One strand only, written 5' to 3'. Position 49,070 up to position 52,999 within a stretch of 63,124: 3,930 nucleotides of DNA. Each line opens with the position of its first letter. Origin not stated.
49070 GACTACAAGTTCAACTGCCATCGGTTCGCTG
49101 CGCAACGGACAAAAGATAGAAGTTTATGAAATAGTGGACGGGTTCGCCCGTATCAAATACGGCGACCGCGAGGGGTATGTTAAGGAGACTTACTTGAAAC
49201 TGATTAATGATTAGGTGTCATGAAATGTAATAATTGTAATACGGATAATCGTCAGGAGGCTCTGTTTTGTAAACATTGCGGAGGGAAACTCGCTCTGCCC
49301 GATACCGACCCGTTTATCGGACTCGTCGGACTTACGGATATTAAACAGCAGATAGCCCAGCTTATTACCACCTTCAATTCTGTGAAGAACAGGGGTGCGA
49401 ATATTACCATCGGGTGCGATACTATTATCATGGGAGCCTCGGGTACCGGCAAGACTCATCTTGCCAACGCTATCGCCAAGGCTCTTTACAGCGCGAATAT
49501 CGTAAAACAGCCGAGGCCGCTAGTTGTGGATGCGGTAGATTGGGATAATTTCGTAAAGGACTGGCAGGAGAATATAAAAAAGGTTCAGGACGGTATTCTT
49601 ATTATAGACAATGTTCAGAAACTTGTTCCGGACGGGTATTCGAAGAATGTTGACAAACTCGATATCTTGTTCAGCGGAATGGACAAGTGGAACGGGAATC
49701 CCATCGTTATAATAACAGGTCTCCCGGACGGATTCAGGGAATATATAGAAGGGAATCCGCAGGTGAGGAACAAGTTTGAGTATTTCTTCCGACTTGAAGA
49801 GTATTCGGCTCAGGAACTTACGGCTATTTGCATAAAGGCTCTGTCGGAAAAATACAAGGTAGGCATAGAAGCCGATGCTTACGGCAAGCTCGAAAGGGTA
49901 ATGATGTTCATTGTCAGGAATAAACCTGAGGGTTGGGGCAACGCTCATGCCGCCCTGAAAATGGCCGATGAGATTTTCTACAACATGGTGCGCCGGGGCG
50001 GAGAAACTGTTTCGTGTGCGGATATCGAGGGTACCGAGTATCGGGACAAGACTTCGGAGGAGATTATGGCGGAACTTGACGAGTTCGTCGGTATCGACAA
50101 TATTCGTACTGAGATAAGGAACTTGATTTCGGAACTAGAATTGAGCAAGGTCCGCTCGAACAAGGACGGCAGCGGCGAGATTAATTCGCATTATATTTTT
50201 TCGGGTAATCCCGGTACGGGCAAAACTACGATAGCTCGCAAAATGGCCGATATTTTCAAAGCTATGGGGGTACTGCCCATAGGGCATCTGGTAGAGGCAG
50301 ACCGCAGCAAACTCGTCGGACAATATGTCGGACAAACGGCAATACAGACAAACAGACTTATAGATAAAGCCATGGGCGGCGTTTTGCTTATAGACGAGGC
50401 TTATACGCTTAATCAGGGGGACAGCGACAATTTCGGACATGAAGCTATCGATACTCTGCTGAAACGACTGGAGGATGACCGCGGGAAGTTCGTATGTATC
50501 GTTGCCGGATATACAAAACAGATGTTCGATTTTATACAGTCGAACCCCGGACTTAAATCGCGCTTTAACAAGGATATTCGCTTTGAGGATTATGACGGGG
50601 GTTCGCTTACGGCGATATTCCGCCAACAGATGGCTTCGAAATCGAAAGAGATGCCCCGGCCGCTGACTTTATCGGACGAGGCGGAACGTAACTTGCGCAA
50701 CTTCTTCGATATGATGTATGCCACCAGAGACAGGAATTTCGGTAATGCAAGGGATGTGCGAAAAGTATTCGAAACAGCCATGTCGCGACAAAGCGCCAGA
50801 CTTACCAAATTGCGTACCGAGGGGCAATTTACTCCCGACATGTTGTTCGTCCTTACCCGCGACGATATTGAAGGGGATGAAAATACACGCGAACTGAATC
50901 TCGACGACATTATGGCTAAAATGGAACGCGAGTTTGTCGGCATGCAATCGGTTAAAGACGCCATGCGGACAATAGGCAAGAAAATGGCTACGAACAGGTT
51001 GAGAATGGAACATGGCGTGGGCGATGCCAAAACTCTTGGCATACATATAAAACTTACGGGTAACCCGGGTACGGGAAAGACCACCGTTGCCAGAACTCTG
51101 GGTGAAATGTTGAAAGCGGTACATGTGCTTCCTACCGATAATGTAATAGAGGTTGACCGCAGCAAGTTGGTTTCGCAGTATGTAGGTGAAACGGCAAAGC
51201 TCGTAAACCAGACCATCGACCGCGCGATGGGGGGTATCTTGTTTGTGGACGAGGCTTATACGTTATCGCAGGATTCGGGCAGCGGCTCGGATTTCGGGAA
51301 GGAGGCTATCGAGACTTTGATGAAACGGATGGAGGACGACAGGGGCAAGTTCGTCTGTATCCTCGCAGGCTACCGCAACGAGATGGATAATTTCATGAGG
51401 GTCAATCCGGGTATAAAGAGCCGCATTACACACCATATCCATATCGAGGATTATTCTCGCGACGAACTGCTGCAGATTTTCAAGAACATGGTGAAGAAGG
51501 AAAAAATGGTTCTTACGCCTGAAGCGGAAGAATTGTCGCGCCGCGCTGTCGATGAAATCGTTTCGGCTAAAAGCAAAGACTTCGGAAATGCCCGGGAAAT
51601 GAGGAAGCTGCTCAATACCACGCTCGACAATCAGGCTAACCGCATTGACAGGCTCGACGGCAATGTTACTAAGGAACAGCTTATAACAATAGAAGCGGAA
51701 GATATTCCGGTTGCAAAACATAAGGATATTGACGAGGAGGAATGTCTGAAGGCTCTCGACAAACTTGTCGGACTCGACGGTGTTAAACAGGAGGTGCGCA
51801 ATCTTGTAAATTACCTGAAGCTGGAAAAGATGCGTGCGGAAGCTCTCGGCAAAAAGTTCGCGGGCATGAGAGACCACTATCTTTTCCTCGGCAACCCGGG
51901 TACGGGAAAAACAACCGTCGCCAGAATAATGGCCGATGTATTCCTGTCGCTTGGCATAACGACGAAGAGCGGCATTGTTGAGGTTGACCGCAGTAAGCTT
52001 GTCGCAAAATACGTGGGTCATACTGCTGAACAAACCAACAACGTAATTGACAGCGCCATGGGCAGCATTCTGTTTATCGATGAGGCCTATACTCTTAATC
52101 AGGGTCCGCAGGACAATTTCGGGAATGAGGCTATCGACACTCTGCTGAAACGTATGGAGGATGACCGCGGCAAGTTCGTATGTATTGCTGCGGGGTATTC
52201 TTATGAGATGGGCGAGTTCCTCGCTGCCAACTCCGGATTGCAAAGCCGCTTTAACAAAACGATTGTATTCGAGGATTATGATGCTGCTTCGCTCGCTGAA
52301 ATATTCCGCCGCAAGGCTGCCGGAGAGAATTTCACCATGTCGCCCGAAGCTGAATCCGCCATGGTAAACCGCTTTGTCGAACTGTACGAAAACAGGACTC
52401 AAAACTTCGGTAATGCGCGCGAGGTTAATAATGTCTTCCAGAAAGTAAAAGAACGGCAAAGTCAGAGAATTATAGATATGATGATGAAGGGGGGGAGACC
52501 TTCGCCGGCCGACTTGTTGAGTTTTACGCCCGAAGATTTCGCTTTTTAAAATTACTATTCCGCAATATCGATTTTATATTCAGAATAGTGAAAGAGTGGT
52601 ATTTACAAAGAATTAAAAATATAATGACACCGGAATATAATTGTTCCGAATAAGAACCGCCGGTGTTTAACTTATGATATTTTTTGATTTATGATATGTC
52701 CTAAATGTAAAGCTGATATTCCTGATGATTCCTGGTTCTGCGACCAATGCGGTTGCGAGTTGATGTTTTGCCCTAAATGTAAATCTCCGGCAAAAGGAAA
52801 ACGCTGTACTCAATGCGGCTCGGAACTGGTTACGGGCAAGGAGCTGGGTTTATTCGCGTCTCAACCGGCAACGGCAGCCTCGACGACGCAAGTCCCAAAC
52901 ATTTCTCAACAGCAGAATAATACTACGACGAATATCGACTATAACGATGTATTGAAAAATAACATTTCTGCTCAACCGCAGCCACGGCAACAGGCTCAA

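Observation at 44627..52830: The same short zinc-ribbon module is fused to the N-terminus of three different proteins in the locus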

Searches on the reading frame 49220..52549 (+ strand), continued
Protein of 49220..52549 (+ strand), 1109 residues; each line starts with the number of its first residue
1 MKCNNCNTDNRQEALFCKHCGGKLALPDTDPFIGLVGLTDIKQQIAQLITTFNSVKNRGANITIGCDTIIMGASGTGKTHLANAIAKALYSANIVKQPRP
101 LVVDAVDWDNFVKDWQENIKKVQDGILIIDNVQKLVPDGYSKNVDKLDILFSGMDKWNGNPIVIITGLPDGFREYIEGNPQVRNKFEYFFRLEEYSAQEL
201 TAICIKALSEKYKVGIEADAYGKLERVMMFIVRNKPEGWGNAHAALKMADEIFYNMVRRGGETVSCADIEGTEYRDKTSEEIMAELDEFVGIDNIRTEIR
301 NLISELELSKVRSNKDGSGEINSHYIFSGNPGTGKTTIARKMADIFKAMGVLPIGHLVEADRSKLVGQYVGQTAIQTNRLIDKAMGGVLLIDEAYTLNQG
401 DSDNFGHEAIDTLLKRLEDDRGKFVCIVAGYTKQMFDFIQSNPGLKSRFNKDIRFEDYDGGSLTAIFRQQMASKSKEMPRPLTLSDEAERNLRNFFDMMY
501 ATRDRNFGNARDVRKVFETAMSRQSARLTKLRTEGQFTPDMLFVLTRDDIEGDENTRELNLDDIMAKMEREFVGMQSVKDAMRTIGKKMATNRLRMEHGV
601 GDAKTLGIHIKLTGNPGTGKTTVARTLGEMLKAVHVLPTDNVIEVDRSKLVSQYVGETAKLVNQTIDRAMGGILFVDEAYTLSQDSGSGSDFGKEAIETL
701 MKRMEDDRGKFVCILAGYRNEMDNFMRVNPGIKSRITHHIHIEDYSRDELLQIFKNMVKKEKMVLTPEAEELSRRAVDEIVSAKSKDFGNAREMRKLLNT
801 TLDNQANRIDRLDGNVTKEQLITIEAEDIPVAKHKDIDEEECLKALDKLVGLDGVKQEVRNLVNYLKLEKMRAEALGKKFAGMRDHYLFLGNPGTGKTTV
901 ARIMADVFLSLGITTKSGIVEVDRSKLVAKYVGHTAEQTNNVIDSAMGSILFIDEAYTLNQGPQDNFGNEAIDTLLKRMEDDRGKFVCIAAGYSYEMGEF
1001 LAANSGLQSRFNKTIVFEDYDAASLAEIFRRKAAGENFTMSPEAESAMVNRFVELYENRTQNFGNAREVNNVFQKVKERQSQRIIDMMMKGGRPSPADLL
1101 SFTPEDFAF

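Call 59: search_protein_families(library=pfam, proteins=[L001:5937-10004:+, L002:6425-9976:+, L003:6696-9986:+, L006:6864-9998:+, L085:6541-9897:+, L088:3646-7113:+, L089:6335-9901:+, L086:8594-9778:+], max_evalue=0.001)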
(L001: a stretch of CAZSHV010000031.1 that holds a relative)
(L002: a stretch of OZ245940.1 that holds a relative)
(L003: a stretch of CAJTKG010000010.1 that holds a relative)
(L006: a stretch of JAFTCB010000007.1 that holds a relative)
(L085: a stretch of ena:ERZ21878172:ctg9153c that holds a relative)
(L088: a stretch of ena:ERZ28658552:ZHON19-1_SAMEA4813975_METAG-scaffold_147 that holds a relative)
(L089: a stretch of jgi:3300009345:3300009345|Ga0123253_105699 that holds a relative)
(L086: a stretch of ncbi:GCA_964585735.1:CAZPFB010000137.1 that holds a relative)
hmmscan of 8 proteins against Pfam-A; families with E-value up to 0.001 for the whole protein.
L001:5937-10004:+ (1355 aa): 4 families
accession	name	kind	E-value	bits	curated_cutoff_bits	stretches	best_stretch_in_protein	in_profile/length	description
PF00069.31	Pkinase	-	1.1e-21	77.8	31.7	1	271-438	96-256/263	Protein kinase domain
PF08239.17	SH3_3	-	4e-19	69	27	2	1169-1220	1-54/54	Bacterial SH3 domain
PF07714.23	PK_Tyr_Ser-Thr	-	2.3e-08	34.1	23.1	1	279-440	108-255/258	Protein tyrosine and serine/threonine kinase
PF03109.22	ABC1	-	0.00024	20.8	22.9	1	278-334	172-226/244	ABC1 atypical kinase-like domain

L002:6425-9976:+ (1183 aa): 3 families
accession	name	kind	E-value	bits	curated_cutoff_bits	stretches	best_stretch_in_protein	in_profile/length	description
PF00069.31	Pkinase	-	3.6e-31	109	31.7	1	188-402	51-257/263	Protein kinase domain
PF07714.23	PK_Tyr_Ser-Thr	-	2e-12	47.4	23.1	1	189-345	55-205/258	Protein tyrosine and serine/threonine kinase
PF03109.22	ABC1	-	3.7e-07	30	22.9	1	219-293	146-220/244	ABC1 atypical kinase-like domain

L003:6696-9986:+ (1096 aa): 3 families
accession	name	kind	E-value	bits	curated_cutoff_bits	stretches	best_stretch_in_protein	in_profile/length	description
PF00069.31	Pkinase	-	5.3e-22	78.9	31.7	1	162-318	96-257/263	Protein kinase domain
PF07714.23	PK_Tyr_Ser-Thr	-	1.6e-11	44.4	23.1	1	167-319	105-255/258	Protein tyrosine and serine/threonine kinase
PF03600.22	CitMHS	-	0.00013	21.7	31.9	1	785-971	79-222/336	Citrate transporter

L006:6864-9998:+ (1044 aa): 4 families
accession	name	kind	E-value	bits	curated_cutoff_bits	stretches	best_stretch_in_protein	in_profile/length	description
PF00069.31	Pkinase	-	7.9e-25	88.2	31.7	1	79-322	1-259/263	Protein kinase domain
PF01471.23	PG_binding_1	-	3.3e-19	69.3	23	1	971-1026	1-56/57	Putative peptidoglycan binding domain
PF07714.23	PK_Tyr_Ser-Thr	-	1.7e-10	41.1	23.1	1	160-322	100-256/258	Protein tyrosine and serine/threonine kinase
PF03109.22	ABC1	-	0.00023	20.8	22.9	1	159-215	164-218/244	ABC1 atypical kinase-like domain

L085:6541-9897:+ (1118 aa): 3 families
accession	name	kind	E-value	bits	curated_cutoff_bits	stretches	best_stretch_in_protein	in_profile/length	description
PF00069.31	Pkinase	-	6e-29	101.7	31.7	1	116-319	52-257/263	Protein kinase domain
PF07714.23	PK_Tyr_Ser-Thr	-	5e-16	59.2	23.1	1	116-320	55-255/258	Protein tyrosine and serine/threonine kinase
PF03109.22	ABC1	-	9.1e-05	22.1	22.9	1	146-218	146-218/244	ABC1 atypical kinase-like domain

L088:3646-7113:+ (1155 aa): 3 families
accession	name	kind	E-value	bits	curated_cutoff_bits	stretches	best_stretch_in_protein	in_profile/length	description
PF00069.31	Pkinase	-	1.6e-28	100.3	31.7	1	184-361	74-258/263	Protein kinase domain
PF07714.23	PK_Tyr_Ser-Thr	-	2.7e-15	56.8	23.1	1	183-362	76-256/258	Protein tyrosine and serine/threonine kinase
PF03109.22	ABC1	-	1.2e-05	25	22.9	1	186-260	146-220/244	ABC1 atypical kinase-like domain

L089:6335-9901:+ (1188 aa): 4 families
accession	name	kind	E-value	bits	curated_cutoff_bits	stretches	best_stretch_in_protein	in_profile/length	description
PF00069.31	Pkinase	-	1.4e-30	107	31.7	1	185-390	52-257/263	Protein kinase domain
PF07714.23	PK_Tyr_Ser-Thr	-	1.3e-19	71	23.1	1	185-390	55-254/258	Protein tyrosine and serine/threonine kinase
PF14531.12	Kinase-like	-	3e-05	23.9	25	1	248-384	159-289/289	Kinase-like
PF03109.22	ABC1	-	8e-05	22.3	22.9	1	216-294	147-225/244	ABC1 atypical kinase-like domain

L086:8594-9778:+ (394 aa): 1 family
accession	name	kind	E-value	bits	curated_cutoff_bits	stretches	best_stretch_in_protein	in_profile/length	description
PF12773.13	DZR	-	9.8e-07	29.3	27.3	1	31-66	1-34/45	Double zinc ribbon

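Call 85: predict_structure(alignment_id=A1)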
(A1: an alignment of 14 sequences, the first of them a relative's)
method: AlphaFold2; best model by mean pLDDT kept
length: 1109 residues; sequences in the alignment: 14
mean_pLDDT: 82.5   pTM: 0.44
mean pLDDT of the five models: 82.5, 81.2, 78.5, 77.9, 76.6
residues with pLDDT >= 90: 176; 70-90: 818; 50-70: 103; < 50: 12
segments of 3 or more residues with pLDDT < 50: 687-689, 833-836
pLDDT, mean of each block of 10 residues (from residue 1): 76 66 60 78 84 76 78 86 89 82 88 88 90 73 68 80 87 75 84 85 89 87 87 69 88 89 87 76 81 83 81 60 87 87 85 81 79 81 86 82 79 88 88 83 80 87 89 84 87 83 77 89 89 87 89 60 79 81 85 68 67 86 89 79 89 79 87 90 62 85 84 91 88 89 86 89 89 85 71 88 88 77 87 57 81 85 82 71 79 87 86 78 87 81 85 90 80 88 83 88 82 88 90 87 90 89 85 91 87 82 88
secondary structure, 60 per line:
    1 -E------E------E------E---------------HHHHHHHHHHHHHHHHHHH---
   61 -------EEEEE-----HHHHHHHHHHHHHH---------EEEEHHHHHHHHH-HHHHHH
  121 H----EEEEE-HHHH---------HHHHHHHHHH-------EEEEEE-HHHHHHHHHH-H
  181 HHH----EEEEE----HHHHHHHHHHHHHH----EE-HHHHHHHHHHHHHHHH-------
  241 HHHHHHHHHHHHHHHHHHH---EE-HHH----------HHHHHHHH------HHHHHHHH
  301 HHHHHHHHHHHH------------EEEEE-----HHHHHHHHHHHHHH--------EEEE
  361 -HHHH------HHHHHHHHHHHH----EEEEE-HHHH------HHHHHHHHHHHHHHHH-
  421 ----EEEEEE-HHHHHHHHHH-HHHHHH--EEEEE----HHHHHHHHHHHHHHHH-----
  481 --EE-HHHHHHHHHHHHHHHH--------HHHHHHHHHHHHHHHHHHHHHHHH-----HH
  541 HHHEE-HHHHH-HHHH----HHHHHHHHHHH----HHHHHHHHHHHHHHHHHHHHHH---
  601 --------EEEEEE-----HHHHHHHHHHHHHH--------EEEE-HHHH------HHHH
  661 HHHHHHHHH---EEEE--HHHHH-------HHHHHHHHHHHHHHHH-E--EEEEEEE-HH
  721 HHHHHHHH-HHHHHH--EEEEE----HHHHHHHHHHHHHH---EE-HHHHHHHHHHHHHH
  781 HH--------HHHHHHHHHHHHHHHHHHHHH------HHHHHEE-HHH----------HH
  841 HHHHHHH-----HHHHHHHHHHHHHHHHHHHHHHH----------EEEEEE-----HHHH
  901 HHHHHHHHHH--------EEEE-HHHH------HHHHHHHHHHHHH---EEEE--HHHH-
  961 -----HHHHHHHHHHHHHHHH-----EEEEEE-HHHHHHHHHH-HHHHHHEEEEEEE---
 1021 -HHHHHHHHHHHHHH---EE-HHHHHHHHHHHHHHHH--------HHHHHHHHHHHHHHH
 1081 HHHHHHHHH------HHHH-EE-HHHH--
elements in order (helices of 4 or more, strands of 3 or more residues): H39-57 E68-72 H78-91 E101-104 H105-113 H115-121 E126-130 H132-135 H145-154 E162-167 H169-178 H180-183 E188-192 H197-210 H218-233 H241-259 H279-286 H293-312 E325-329 H335-348 E357-360 H362-365 H372-383 E388-392 H394-397 H404-419 E425-430 H432-441 H443-448 E451-455 H460-475 H486-501 H510-533 H539-543 H547-551 H553-556 H561-571 H576-597 E609-614 H620-633 E642-645 H647-650 H657-669 E673-676 H679-683 H691-706 E711-717 H719-728 H730-735 E738-742 H747-760 H767-782 H791-811 H818-822 H839-847 H853-875 E886-891 H897-910 E919-922 H924-927 H934-946 E950-953 H956-959 H966-981 E987-992 H994-1003 H1005-1010 E1011-1017 H1022-1035 H1042-1057 H1066-1089 H1096-1099 H1104-1107

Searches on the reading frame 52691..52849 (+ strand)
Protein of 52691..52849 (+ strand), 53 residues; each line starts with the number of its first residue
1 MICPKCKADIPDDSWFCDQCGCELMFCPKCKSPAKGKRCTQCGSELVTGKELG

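Call 6: search_protein_families(library=pfam, proteins=[window:52691-52849:+], max_evalue=1)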
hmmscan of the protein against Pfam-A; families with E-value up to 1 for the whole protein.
seq(53 aa): 18 families
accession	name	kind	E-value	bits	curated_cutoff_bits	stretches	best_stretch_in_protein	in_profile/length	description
PF12773.13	DZR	-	5.9e-09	36.4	27.3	1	3-43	1-45/45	Double zinc ribbon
PF13240.11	Zn_Ribbon_1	-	7e-07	29.3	25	2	3-24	2-23/23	zinc-ribbon domain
PF06906.16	DUF1272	-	0.00013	22.5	25.3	1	3-48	8-53/57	Protein of unknown function (DUF1272)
PF13248.11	Zn_ribbon_3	-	0.0055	16.6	27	1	3-21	5-23/26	zinc-ribbon domain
PF17032.10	Zn_ribbon_15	-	0.0079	17.4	28.9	1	2-21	54-73/73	zinc-ribbon family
PF18912.6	DZR_2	-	0.0081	16.4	27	1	2-23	23-45/56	Double zinc ribbon domain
PF25165.1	DUF7828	-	0.016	15.3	25.7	1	10-31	23-44/87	Domain of unknown function (DUF7828)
PF05191.20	ADK_lid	-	0.025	14.9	26.6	0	31-48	16-33/36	Adenylate kinase, active site lid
PF08274.17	Zn_Ribbon_YjdM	-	0.054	14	30.8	0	25-31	20-26/30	PhnA Zinc-Ribbon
PF11781.13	Zn_ribbon_RRN7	-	0.09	12.9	27.1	1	35-47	3-15/32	Zinc-finger of RNA-polymerase I-specific TFIIB, Rrn7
PF18439.7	zf_UBZ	-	0.13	12.4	25.6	0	2-13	4-15/32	Ubiquitin-Binding Zinc Finger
PF01529.25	DHHC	-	0.2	12.1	28.7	1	2-21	7-26/133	DHHC palmitoyltransferase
PF14803.11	Zn_ribbon_Nudix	-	0.2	12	25.6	0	26-35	2-11/34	Nudix N-terminal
PF07191.17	Zn_ribbon_6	-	0.41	11.1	25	0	2-44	2-47/67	Double zinc ribbon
PF13912.12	zf-C2H2_6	-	0.46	11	25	1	38-53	3-18/27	C2H2-type zinc finger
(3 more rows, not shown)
